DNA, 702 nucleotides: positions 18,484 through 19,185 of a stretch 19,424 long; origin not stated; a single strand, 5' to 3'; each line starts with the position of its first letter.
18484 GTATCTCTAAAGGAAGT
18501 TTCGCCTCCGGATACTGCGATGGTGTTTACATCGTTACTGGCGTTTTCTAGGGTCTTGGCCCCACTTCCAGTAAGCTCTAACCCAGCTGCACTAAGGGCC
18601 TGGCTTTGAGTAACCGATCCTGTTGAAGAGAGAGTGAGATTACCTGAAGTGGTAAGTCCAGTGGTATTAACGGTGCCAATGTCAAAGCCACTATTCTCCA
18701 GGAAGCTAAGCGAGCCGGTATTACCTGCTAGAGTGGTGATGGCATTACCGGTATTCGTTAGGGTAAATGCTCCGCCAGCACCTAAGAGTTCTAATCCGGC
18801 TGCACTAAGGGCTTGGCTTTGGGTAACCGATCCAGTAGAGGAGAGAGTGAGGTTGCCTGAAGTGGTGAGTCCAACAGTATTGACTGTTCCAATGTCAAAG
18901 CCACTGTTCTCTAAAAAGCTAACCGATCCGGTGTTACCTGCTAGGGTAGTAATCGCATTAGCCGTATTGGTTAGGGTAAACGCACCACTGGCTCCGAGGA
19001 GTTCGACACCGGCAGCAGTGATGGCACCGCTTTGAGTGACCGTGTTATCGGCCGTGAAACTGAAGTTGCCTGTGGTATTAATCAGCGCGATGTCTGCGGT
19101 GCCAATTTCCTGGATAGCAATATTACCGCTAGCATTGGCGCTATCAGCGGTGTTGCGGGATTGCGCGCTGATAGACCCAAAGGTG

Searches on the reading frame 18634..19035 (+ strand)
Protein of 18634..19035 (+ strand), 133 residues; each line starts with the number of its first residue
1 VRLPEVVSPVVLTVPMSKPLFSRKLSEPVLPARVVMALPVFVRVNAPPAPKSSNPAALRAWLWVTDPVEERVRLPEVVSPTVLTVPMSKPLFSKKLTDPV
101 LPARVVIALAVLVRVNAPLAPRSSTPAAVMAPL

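Call 13: search_protein_families(library=pfam, proteins=[window:18634-19035:+], max_evalue=5)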
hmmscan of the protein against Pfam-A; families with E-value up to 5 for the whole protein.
window:18634-19035:+ (133 aa): 1 family
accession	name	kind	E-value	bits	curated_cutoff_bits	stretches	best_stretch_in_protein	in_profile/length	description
PF02080.26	TrkA_C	-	0.051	13.9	27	0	83-122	4-43/71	TrkA-C domain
